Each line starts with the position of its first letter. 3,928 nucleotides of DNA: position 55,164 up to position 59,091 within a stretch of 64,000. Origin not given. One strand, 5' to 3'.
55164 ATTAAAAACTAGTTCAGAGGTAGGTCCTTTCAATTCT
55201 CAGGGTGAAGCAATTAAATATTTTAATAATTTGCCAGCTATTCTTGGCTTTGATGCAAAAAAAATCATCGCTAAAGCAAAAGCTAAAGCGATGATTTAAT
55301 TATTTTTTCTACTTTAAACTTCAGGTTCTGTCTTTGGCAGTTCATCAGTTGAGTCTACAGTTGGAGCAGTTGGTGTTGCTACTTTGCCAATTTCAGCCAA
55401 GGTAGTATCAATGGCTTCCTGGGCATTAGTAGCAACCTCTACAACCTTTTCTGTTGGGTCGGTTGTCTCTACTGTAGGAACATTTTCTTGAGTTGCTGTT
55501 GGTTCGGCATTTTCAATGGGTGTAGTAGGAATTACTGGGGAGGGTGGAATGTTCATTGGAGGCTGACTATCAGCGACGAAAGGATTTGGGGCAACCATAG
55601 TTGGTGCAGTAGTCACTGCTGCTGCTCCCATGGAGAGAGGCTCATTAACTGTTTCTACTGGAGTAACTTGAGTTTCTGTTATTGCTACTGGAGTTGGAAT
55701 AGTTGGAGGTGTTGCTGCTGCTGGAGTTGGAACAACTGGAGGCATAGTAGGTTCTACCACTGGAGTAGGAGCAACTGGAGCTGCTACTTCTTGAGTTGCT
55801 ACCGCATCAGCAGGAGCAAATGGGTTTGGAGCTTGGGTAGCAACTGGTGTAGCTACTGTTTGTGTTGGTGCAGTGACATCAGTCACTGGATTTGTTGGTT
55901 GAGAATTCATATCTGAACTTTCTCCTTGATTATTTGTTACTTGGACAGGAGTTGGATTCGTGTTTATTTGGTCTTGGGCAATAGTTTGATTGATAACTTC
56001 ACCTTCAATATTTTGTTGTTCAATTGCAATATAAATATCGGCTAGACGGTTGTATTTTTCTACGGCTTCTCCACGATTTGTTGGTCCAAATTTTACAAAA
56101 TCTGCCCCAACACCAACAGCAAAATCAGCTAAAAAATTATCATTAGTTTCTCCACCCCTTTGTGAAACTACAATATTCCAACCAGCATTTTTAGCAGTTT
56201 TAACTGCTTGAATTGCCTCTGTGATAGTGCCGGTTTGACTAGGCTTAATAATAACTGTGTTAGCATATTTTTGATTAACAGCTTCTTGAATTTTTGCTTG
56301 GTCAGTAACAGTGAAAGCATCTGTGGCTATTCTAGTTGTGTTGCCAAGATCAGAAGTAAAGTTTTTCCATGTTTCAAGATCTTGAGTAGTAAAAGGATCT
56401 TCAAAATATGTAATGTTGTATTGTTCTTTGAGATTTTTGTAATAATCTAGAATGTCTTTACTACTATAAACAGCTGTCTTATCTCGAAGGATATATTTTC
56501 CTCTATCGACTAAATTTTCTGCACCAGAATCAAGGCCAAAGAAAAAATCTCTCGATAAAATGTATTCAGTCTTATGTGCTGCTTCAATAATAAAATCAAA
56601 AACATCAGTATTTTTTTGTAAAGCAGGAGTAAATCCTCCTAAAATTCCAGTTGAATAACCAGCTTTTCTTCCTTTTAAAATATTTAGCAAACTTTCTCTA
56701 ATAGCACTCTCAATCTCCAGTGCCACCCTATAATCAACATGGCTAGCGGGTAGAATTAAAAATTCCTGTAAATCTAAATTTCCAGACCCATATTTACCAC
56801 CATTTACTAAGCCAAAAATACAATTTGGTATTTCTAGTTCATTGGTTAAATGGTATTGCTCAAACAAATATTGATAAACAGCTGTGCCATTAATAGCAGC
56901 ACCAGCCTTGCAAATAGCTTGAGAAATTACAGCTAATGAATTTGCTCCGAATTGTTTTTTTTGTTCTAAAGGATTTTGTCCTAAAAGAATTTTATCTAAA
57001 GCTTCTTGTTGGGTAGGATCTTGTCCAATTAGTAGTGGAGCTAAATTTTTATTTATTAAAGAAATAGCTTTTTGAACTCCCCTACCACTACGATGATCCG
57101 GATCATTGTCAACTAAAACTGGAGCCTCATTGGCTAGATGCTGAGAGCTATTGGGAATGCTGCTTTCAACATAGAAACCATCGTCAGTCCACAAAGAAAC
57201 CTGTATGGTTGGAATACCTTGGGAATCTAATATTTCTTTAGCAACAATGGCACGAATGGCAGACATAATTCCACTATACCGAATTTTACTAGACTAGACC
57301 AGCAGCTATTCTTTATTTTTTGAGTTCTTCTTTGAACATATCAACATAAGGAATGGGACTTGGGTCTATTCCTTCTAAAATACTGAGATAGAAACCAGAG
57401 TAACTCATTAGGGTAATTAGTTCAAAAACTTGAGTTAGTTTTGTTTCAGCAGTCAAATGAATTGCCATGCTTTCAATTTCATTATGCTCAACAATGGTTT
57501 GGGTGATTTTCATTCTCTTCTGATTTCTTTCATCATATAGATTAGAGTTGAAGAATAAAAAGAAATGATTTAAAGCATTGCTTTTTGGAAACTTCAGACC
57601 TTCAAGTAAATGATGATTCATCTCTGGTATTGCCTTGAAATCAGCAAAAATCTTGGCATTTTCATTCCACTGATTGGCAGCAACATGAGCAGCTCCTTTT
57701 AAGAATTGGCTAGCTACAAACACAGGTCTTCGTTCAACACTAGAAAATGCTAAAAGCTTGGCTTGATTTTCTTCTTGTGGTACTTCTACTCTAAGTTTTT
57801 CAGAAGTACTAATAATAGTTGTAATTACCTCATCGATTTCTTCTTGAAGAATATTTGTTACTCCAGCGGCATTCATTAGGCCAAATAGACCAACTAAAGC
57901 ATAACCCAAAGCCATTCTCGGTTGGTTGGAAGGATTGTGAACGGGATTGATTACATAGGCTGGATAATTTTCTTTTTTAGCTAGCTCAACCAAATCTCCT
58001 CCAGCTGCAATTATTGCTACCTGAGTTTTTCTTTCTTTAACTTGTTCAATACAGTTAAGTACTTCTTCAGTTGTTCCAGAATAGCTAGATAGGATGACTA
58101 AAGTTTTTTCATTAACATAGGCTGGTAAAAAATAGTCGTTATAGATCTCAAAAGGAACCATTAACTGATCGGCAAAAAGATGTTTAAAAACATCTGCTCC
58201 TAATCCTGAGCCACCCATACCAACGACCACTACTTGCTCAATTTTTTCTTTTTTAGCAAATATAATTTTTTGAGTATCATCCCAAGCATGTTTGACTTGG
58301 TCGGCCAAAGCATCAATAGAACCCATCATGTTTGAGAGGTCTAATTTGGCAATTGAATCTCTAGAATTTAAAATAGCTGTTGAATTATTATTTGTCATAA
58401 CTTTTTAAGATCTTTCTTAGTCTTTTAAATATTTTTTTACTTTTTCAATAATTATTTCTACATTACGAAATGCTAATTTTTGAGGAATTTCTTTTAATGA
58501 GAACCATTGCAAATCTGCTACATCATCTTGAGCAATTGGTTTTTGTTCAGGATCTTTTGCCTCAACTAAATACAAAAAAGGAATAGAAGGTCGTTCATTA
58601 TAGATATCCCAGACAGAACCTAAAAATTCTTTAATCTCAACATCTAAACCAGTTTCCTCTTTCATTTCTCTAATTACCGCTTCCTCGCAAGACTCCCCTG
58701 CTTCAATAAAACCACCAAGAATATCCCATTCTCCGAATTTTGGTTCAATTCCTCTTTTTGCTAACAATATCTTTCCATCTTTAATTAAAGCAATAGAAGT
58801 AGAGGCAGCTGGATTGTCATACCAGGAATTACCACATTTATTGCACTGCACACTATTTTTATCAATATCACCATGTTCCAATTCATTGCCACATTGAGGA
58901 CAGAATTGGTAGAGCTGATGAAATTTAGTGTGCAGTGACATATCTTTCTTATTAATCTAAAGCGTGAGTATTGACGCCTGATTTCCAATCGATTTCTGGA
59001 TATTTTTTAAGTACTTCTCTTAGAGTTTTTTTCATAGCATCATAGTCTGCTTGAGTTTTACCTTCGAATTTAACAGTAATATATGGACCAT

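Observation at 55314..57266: Enolase homologue with substituted catalytic residues and a ~220-aa Pro/Thr-rich surface-like tail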

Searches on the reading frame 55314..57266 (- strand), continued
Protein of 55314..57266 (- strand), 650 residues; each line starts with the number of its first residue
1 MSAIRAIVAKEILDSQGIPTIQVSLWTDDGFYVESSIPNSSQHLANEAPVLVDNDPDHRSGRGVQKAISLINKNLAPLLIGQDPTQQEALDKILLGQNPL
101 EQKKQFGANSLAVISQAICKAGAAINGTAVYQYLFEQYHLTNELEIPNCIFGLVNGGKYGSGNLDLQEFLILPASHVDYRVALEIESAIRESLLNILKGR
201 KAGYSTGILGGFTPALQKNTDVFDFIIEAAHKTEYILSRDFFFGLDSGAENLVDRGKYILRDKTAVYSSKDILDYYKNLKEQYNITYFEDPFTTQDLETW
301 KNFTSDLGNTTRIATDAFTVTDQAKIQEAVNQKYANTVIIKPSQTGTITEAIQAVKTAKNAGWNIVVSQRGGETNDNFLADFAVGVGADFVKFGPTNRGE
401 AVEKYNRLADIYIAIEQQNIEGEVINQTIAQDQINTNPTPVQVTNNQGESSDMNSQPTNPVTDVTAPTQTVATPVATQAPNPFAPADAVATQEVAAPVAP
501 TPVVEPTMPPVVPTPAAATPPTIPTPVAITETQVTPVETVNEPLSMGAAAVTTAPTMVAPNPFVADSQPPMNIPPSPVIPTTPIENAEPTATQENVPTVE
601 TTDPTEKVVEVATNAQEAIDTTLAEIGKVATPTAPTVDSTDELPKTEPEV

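Call 64: list_cluster_members(proteins=[P0001, P0011, P0010, P0008, P0015])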
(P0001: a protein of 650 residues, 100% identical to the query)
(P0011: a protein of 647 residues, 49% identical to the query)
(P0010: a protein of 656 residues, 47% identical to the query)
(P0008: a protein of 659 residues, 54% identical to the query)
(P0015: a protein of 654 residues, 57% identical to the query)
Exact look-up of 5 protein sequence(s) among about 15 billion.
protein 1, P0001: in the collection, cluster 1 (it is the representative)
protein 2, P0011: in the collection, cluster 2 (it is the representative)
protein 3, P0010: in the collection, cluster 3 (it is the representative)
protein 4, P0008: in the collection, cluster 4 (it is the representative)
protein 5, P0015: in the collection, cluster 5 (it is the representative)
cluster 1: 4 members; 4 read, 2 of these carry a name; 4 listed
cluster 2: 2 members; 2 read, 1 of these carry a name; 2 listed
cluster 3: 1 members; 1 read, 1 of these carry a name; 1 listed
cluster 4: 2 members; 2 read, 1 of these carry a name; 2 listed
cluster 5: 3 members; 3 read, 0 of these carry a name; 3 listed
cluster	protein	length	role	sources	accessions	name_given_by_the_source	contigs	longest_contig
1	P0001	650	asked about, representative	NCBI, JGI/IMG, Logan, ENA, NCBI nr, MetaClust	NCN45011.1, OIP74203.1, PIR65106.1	MAG: hypothetical protein COU63_00335 [Candidatus Pacebacteria bacterium ... | hypothetical protein [Candidatus Pacearchaeota archaeon] | \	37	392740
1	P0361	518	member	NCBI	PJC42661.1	MAG: hypothetical protein CO040_03225, partial [Candidatus Pacebacteria bacterium ...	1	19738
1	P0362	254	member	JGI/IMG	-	-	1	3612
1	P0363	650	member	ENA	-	-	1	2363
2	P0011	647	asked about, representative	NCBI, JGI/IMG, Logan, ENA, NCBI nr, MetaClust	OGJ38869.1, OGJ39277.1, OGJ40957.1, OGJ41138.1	MAG: hypothetical protein A2383_02620 [Candidatus Pacebacteria bacterium ... | \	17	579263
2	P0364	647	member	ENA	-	-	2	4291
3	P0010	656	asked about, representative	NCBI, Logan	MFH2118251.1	MAG: enolase C-terminal domain-like protein [Candidatus Paceibacterota bacterium]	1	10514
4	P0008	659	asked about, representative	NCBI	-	-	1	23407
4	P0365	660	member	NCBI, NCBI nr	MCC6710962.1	MAG: hypothetical protein IT416_01265 [Candidatus Pacebacteria bacterium] | hypothetical protein [Candidatus Paceibacterota bacterium]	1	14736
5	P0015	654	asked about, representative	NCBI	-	-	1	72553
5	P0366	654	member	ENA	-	-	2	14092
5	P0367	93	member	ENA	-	-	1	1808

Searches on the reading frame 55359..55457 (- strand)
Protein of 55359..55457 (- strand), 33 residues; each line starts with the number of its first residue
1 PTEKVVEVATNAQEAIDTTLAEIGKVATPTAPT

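Call 66: search_protein_representatives(alignment_id=A2)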
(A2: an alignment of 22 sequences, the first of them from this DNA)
Query: 22 sequences, 33 profile positions. Proteins with E-value up to 0.001 (for the whole library): 4; up to 1e-10: 1; up to 1e-30: 0. The best 4 are listed.
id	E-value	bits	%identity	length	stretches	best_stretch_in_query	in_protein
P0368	3.5e-20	87.5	-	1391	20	20-31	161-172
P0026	1.6e-06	43.8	-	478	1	2-32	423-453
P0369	1.6e-06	43.7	-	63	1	3-33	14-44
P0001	2.5e-05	39.9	-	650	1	1-33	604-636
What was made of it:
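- The helix motif was found in no other protein family among 1.84 billion representatives (call 66).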

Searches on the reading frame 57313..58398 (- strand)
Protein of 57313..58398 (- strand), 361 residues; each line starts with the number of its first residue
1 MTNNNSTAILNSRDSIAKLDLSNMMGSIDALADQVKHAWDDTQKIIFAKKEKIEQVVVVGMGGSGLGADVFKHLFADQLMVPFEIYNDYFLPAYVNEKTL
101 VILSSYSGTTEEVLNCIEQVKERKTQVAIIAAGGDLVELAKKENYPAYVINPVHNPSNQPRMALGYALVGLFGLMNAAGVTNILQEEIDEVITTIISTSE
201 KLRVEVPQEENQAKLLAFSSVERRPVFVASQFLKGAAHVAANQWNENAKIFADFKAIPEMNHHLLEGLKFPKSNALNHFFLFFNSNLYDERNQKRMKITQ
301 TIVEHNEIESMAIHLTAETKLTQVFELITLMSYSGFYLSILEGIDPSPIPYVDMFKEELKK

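Call 3: search_protein_families(library=pfam, proteins=[window:57313-58398:-], max_evalue=0.01)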
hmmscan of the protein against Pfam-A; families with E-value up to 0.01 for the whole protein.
window:57313-58398:- (361 aa): 2 families
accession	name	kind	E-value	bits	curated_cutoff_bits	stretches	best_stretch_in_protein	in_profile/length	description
PF10432.14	bact-PGI_C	-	4.8e-31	108.2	24.5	1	209-359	1-151/151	Bacterial phospho-glucose isomerase C-terminal SIS domain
PF01380.27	SIS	-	8.8e-09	35.7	25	1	54-143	6-98/131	SIS domain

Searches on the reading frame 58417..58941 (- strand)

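Call 3: search_protein_families(library=pfam, proteins=[window:58417-58941:-], max_evalue=0.01)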
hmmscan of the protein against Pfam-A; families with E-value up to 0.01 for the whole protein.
window:58417-58941:- (174 aa): 5 families
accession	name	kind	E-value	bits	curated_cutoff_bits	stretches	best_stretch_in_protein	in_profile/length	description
PF00293.34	NUDIX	-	3.5e-23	82.5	21.1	1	49-162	7-129/134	NUDIX domain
PF02150.21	Zn_ribbon_RPB9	-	0.0006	20.1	25.2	1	12-37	2-28/36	RNA polymerases M/15 Kd subunit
PF14815.12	NUDIX_4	-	0.00086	19.5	35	1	51-158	4-103/113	NUDIX domain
PF12773.13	DZR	-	0.00097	19.7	27.3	1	8-39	9-33/45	Double zinc ribbon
PF13240.11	Zn_Ribbon_1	-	0.0013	18.9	25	0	13-21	15-23/23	zinc-ribbon domain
